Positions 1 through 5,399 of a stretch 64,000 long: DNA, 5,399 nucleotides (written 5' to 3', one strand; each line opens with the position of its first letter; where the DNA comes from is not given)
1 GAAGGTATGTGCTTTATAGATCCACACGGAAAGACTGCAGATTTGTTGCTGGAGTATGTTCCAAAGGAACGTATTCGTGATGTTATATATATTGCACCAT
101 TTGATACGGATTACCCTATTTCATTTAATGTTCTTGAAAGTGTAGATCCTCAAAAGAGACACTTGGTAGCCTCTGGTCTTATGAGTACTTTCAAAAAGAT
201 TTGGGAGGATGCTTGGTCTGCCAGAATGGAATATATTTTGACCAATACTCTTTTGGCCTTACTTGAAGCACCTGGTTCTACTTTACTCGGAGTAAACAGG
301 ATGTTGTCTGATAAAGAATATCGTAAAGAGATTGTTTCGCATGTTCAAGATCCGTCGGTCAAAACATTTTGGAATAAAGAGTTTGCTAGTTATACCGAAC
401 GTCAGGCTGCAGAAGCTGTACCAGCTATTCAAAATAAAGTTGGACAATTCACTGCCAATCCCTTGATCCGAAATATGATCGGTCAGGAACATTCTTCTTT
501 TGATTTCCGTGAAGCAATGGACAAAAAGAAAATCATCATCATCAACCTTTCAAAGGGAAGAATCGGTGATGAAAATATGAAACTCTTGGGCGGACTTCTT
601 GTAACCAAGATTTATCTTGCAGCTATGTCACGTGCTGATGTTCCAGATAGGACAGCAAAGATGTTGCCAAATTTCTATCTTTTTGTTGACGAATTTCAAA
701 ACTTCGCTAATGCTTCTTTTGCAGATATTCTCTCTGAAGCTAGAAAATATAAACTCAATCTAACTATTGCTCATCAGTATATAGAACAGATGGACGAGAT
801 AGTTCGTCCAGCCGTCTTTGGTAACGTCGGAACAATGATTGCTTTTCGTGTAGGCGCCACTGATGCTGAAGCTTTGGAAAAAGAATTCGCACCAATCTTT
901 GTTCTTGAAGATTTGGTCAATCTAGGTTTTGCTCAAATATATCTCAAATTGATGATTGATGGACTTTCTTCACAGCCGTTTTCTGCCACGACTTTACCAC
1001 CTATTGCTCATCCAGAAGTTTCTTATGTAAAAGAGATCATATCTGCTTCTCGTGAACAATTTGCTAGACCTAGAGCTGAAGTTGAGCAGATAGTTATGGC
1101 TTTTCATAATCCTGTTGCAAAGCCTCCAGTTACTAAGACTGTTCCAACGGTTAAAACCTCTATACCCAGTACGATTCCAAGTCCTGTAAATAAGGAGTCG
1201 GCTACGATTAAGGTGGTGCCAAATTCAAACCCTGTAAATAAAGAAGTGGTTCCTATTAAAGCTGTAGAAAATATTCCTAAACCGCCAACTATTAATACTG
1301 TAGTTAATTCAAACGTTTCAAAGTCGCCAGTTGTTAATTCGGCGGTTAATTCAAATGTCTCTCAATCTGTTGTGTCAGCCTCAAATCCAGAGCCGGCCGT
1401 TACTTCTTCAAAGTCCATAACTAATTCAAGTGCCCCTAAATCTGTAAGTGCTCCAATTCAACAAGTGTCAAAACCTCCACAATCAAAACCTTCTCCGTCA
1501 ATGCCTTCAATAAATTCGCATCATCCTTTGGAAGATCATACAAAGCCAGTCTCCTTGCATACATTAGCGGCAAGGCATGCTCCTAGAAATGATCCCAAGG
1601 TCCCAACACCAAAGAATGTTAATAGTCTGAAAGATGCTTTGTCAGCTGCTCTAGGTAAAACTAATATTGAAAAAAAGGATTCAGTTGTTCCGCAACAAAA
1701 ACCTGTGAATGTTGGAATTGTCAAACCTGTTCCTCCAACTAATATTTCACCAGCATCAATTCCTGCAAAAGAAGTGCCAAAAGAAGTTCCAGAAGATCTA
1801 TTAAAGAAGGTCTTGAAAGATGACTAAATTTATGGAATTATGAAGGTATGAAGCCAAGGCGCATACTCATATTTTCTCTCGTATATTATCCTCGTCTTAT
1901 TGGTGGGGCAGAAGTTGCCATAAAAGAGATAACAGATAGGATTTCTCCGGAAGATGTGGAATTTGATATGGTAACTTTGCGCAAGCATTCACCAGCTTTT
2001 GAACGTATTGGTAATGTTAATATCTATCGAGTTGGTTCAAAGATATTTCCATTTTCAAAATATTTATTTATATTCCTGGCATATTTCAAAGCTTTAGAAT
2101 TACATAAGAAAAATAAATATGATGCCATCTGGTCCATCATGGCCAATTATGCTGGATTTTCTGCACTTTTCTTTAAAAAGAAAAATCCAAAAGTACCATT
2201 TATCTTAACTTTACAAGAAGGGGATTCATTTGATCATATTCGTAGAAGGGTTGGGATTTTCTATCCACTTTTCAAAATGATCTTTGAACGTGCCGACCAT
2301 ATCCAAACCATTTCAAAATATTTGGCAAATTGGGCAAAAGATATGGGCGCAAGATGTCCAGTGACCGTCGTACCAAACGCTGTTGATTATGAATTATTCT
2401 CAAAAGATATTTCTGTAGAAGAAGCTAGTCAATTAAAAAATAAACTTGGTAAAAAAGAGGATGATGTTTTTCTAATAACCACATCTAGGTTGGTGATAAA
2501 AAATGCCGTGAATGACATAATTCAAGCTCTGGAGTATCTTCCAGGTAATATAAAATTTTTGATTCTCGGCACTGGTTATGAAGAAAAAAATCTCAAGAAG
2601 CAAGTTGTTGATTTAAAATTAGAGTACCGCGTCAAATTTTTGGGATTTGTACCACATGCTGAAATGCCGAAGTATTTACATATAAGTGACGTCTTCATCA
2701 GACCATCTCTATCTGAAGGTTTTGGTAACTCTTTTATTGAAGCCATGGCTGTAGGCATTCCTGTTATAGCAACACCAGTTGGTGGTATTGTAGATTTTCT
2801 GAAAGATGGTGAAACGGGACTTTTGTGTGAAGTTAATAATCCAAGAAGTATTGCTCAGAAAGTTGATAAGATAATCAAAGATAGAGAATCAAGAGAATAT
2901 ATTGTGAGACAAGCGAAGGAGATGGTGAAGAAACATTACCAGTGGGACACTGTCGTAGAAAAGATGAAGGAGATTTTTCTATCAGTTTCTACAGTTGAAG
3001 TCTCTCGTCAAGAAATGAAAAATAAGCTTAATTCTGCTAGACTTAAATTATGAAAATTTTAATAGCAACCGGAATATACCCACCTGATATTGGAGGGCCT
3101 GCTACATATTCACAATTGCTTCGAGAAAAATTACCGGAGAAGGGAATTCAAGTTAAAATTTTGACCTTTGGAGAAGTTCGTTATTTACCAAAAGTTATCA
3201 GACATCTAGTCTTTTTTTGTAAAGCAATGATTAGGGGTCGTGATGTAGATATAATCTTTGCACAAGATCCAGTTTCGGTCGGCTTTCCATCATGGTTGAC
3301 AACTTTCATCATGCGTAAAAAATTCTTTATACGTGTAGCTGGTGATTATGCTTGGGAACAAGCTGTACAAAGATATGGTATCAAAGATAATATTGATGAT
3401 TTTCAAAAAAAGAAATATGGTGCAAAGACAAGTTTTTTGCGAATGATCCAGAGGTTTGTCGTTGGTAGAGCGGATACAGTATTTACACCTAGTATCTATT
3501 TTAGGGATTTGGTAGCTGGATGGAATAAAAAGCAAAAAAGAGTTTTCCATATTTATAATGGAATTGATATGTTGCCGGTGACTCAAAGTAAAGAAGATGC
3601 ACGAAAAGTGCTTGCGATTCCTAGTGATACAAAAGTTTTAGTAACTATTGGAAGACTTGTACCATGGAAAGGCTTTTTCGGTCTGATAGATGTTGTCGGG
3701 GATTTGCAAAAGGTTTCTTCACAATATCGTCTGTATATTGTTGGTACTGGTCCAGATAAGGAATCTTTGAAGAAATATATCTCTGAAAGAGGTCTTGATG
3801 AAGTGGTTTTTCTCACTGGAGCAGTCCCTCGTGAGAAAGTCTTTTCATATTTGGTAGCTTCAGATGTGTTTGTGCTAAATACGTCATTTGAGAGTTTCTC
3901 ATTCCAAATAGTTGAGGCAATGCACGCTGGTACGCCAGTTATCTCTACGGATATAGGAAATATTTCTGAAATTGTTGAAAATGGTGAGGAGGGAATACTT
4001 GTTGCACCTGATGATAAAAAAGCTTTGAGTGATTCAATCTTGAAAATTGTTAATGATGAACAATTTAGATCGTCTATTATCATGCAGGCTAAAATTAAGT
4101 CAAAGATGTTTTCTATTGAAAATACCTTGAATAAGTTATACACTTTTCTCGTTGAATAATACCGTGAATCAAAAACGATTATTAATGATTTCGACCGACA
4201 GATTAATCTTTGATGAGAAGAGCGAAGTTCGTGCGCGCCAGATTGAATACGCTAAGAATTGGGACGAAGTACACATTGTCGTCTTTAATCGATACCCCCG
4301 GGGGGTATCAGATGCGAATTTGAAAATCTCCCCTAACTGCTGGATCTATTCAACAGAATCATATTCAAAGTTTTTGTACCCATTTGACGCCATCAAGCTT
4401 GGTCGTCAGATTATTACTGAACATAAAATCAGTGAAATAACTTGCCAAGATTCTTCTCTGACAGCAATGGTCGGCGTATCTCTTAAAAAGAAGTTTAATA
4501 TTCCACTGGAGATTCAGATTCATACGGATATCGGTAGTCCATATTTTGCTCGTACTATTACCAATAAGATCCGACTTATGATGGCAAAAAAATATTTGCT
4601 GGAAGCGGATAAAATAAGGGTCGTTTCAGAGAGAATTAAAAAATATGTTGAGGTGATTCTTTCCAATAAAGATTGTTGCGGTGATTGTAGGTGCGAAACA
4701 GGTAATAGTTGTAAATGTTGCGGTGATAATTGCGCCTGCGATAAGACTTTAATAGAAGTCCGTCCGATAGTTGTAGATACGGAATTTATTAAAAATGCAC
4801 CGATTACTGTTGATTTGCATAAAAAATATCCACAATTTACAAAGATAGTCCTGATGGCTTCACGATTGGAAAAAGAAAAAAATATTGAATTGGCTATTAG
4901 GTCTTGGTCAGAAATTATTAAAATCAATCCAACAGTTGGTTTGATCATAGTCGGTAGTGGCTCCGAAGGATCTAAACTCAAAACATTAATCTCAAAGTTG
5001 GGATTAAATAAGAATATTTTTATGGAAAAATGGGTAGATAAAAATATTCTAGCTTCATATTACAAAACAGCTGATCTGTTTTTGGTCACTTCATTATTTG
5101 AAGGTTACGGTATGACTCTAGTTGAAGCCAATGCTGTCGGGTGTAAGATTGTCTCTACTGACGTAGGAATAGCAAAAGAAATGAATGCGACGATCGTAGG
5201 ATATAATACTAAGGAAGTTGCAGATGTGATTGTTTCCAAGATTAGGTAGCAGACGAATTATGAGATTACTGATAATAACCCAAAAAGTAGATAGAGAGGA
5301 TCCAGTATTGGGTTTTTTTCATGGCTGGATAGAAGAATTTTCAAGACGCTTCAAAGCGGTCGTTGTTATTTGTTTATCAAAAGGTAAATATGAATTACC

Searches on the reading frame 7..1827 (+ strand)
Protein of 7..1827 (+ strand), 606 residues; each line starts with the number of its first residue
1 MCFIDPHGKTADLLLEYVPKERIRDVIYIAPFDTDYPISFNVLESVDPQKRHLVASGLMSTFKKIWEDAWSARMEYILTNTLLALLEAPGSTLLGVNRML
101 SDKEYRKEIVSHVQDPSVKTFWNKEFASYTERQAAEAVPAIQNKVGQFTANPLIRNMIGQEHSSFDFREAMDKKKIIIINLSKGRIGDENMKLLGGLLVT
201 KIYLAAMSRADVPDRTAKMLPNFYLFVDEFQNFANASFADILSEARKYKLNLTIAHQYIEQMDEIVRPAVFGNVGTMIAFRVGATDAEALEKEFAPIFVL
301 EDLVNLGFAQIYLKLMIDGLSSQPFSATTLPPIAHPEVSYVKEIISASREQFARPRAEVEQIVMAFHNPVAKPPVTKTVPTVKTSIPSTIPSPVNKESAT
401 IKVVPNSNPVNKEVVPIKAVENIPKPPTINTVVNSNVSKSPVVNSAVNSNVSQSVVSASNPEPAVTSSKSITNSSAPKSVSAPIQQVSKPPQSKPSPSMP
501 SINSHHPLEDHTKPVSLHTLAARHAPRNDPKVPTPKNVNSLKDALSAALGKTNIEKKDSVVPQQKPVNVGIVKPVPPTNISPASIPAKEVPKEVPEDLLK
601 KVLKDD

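Call 6: search_protein_families(library=pfam, proteins=[window:7-1827:+], max_evalue=0.0001)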
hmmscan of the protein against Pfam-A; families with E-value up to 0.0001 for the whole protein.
window:7-1827:+ (606 aa): 2 families
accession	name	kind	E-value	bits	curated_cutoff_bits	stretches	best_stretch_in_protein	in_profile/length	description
PF12696.13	TraG-D_C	-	5.4e-06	26.8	22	1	223-284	2-66/126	TraM recognition site of TraD and TraG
PF02534.20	T4SS-DNA_transf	-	8.3e-05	22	20.1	0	19-264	90-346/468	Type IV secretory system Conjugative DNA transfer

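Call 46: find_encoding_contigs(protein=window:7-1827:+, flank=10000, max_places=2)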
Protein window:7-1827:+ (606 aa): no gene with exactly this product is on record in the collection.

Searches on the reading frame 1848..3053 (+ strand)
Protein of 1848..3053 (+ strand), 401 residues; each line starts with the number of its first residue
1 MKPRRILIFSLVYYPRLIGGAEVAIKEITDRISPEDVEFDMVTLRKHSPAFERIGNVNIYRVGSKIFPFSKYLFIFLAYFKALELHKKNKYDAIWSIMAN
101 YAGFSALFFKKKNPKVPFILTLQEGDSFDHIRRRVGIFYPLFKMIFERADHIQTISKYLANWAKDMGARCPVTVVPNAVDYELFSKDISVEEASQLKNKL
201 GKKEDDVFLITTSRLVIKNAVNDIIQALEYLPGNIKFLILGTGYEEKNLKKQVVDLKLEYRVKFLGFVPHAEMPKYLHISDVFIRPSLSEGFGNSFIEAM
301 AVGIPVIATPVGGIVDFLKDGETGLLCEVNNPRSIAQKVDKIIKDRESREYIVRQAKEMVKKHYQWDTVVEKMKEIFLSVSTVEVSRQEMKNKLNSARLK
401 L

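Call 6: search_protein_families(library=pfam, proteins=[window:1848-3053:+], max_evalue=0.0001)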
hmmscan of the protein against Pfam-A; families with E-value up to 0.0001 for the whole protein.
window:1848-3053:+ (401 aa): 7 families
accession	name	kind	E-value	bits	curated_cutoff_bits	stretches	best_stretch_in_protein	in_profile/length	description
PF00534.26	Glycos_transf_1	-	2.6e-43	148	26.4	1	195-358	4-171/172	Glycosyl transferases group 1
PF13692.12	Glyco_trans_1_4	-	1.3e-31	110.2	27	1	210-345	5-142/142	Glycosyl transferases group 1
PF13439.12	Glyco_transf_4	-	2e-16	60.9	28.5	1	18-182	1-169/170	Glycosyltransferase Family 4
PF13524.12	Glyco_trans_1_2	-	2e-14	54.2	25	1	224-373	5-142/144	Glycosyl transferase-like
PF20706.3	GT4-conflict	-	7.5e-10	38.8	26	1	235-372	233-384/385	Family 4 Glycosyltransferase in conflict systems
PF13579.12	Glyco_trans_4_4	-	1.2e-09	39.1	29.7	1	19-177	1-157/158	Glycosyl transferase 4-like domain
PF13477.12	Glyco_trans_4_2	-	1.6e-05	25.5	23.4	1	23-154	11-137/139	Glycosyl transferase 4-like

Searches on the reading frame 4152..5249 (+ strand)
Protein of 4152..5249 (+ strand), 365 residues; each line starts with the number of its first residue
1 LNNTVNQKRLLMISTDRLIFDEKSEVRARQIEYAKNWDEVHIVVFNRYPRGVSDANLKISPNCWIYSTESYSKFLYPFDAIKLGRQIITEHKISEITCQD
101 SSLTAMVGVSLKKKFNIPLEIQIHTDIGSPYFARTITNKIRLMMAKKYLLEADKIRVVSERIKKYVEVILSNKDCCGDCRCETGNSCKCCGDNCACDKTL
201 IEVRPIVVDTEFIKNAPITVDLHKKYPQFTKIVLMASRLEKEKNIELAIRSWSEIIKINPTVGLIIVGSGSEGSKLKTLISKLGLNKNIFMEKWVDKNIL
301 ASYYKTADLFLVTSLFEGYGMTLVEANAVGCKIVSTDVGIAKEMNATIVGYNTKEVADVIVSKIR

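Call 6: search_protein_families(library=pfam, proteins=[window:4152-5249:+], max_evalue=0.0001)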
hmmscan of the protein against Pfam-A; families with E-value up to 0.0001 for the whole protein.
window:4152-5249:+ (365 aa): 5 families
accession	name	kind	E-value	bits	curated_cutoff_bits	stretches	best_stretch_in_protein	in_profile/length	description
PF00534.26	Glycos_transf_1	-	7e-27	94.5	26.4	1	230-347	15-133/172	Glycosyl transferases group 1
PF13692.12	Glyco_trans_1_4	-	4.1e-22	79.4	27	1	231-360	2-136/142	Glycosyl transferases group 1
PF20706.3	GT4-conflict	-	3.6e-06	26.7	26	1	227-349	194-324/385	Family 4 Glycosyltransferase in conflict systems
PF13439.12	Glyco_transf_4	-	4.6e-05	24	28.5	1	39-166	21-148/170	Glycosyltransferase Family 4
PF00982.27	Glyco_transf_20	-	9.9e-05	21.7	32.5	0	289-360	354-433/473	Glycosyltransferase family 20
